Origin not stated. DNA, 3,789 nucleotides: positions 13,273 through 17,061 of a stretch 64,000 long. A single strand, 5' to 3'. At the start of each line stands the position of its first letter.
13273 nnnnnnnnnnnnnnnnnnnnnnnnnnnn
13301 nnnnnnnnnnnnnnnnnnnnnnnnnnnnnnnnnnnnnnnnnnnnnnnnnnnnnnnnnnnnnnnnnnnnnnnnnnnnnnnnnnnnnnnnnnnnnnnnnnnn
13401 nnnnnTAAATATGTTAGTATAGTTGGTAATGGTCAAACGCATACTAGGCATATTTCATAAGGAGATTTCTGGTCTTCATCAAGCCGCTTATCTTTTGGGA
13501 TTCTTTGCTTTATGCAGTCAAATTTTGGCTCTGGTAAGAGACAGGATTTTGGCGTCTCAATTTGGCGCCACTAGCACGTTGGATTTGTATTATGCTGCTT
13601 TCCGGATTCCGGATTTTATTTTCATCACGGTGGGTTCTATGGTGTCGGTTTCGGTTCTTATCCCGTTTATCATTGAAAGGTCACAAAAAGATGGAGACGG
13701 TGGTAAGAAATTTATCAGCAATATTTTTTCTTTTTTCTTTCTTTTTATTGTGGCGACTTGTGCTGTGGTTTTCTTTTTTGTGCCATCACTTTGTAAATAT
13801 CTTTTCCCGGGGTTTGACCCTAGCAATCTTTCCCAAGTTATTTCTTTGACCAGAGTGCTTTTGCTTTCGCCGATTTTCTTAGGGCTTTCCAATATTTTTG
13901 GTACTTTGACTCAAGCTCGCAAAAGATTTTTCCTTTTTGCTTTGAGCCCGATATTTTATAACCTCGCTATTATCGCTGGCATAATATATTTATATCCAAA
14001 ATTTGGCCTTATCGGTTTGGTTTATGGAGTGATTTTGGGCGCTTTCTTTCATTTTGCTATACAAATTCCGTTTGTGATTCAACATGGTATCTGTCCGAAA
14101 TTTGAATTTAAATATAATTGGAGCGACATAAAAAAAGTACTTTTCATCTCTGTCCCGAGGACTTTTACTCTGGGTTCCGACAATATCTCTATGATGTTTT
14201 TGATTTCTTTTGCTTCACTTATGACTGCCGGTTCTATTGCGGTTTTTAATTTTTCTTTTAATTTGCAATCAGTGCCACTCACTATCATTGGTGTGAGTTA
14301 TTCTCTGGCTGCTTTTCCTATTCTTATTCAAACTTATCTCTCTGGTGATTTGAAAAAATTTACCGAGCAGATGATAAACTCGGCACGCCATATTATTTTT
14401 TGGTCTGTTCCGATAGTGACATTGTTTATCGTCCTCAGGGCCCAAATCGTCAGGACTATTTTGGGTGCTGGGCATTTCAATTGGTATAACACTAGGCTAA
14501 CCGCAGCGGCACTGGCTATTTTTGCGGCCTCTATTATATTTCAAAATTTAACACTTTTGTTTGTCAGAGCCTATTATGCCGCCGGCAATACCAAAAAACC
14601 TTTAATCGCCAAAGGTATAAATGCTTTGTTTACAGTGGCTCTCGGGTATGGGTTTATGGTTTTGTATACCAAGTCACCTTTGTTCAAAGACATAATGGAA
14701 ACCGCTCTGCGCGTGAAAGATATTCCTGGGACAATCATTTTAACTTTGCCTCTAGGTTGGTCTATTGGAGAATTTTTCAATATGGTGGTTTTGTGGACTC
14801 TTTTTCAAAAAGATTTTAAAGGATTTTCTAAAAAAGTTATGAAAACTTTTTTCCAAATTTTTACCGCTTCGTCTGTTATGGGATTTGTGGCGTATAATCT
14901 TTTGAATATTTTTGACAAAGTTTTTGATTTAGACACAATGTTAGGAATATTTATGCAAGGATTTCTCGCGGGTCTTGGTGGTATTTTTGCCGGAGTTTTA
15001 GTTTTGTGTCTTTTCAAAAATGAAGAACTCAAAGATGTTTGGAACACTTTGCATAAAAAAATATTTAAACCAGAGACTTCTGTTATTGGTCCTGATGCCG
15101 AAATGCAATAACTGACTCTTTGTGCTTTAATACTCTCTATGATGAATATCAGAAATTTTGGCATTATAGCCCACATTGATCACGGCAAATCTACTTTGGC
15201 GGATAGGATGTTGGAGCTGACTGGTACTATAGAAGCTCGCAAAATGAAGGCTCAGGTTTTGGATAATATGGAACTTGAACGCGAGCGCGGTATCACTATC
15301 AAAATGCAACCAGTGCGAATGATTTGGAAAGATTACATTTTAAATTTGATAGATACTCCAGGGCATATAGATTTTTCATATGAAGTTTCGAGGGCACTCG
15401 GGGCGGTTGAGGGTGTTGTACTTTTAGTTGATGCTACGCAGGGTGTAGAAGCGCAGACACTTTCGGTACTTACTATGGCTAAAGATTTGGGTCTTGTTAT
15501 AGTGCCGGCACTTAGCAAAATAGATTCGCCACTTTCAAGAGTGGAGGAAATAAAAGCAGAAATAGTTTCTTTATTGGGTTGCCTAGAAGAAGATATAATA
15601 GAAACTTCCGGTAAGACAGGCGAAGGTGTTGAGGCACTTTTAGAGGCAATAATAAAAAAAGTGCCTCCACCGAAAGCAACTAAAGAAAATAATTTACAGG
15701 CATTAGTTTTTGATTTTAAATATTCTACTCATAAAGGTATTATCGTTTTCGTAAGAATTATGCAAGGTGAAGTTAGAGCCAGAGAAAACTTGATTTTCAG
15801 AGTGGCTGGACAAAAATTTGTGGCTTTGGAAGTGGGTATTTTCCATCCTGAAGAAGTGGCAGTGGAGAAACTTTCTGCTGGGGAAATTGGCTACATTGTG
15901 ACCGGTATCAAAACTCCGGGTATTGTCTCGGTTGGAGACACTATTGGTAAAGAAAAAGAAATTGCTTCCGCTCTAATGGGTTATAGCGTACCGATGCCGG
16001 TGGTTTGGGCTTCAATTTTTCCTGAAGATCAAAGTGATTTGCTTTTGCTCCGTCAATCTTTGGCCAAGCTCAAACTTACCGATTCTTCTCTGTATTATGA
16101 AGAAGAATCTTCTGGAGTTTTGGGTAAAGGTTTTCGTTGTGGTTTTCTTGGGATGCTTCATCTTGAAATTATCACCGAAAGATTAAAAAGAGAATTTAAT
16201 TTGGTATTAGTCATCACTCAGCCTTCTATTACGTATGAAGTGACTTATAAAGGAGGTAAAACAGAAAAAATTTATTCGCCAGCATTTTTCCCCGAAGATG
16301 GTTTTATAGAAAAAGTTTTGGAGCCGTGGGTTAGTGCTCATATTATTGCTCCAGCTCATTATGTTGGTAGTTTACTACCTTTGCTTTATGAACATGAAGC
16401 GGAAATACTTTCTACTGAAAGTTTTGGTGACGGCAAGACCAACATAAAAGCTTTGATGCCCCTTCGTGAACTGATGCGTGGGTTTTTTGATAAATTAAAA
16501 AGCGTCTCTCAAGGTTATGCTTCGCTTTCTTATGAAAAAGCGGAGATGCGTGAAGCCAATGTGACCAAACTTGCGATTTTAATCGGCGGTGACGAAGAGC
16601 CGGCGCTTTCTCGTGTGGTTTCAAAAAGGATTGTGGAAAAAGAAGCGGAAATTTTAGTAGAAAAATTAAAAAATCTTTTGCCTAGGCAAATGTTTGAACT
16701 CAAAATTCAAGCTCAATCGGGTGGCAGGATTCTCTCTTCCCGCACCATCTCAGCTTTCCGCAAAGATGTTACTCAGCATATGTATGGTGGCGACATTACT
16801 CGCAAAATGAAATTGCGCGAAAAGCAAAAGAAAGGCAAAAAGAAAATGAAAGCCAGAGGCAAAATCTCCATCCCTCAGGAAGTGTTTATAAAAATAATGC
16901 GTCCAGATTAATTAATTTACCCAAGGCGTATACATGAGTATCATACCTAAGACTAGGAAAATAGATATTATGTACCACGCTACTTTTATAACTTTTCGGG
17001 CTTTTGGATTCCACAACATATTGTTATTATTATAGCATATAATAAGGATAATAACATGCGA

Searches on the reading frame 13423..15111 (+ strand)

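Call 87: search_protein_families(library=pfam, proteins=[window:13423-15111:+], max_evalue=0.00001)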
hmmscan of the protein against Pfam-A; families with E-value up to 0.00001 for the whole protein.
window:13423-15111:+ (562 aa): 1 family
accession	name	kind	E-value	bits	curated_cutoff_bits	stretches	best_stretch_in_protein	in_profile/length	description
PF03023.19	MurJ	-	1.5e-64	218.8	27.4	1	43-506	1-445/451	Lipid II flippase MurJ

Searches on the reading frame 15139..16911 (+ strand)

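Call 87: search_protein_families(library=pfam, proteins=[window:15139-16911:+], max_evalue=0.00001)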
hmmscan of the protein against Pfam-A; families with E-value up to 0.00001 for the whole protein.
window:15139-16911:+ (590 aa): 4 families
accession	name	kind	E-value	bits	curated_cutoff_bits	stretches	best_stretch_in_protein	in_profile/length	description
PF00009.33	GTP_EFTU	-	4.3e-55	186.7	26.5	1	3-177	2-188/188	Elongation factor Tu GTP binding domain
PF06421.17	LepA_C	-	7e-35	119.8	29.7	1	487-587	6-106/107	GTP-binding protein LepA C-terminus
PF00679.30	EFG_C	-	3e-17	62.9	27.9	1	393-475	2-83/89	Elongation factor G C-terminus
PF14492.12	EFG_III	-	9.9e-08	32.4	27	1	284-358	1-72/75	Elongation Factor G, domain III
